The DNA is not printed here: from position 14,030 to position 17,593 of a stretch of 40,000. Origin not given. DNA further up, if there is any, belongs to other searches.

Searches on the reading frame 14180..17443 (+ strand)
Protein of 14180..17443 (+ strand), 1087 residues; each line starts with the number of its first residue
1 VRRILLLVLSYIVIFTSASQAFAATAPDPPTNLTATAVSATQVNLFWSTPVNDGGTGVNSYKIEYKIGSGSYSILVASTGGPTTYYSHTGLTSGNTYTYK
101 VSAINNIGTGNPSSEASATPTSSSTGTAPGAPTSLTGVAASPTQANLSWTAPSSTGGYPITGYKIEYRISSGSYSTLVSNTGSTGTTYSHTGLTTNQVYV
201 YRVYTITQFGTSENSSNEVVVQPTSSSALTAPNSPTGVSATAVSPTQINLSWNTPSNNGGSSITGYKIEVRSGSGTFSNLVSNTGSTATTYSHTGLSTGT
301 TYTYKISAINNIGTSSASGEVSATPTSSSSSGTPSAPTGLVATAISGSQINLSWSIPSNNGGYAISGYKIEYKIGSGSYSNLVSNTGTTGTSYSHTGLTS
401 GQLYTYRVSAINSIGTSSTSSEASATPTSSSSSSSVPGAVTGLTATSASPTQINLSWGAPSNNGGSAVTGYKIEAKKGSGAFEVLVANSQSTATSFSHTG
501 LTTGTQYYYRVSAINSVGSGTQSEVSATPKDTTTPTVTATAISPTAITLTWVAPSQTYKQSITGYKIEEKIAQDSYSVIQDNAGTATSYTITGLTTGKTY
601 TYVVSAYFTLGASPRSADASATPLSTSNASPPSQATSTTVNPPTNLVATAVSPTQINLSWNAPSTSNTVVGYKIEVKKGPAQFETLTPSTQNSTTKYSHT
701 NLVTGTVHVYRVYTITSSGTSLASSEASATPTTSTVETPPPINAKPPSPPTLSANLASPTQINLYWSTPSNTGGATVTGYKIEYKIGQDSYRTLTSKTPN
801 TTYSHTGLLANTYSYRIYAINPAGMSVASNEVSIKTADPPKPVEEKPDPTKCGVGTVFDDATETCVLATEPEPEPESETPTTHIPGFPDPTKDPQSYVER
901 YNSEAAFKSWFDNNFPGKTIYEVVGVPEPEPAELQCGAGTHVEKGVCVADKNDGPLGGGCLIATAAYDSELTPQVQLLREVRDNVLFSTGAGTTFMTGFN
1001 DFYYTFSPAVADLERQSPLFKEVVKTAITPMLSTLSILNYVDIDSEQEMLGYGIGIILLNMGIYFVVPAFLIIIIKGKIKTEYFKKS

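Call 8: search_protein_families(library=pfam, proteins=[window:14180-17443:+], max_evalue=0.01)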
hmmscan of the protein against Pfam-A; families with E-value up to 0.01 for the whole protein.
window:14180-17443:+ (1087 aa): 11 families
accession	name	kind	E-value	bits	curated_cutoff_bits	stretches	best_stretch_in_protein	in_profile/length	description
PF00041.27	fn3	-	2.6e-93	306.8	25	8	234-322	2-82/84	Fibronectin type III domain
PF25059.1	FN3_DSCAM-DSCAML_C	-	2e-34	118.2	39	4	257-323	14-79/89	DSCAM/DSCAML C-terminal Fn3-like domain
PF25788.1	Ig_Rha78A_N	-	1.1e-28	99.9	27.4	3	242-322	14-97/105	Rha78A-like, N-terminal immunoglobulin domain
PF16656.11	Pur_ac_phosph_N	-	1.2e-19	71.1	30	3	443-523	6-86/93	Purple acid Phosphatase, N-terminal domain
PF24421.1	Ig_J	-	9.1e-15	55.1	29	0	349-421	27-95/104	Tip attachment protein J, Ig-like domain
PF14292.12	SusE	-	2.8e-07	31.1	25.2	1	218-294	5-80/106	SusE outer membrane protein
PF16794.11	fn3_4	-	0.00041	20.7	27.1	0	745-782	1-40/103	Fibronectin-III type domain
PF16655.11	PhoD_N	-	0.00047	21.1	30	0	489-517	54-78/90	PhoD-like phosphatase, N-terminal domain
PF23608.1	Ig_ILCR1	-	0.0018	18.7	27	0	263-311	32-88/114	ILCR1 Ig-like domain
PF25519.1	ILCR1_N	-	0.0022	18.4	27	0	247-290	69-116/164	ILCR1 N-terminal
PF22633.2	F5_F8_type_C_2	-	0.0029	18.6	27.8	0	654-699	33-78/91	NedA-like, galactose-binding domain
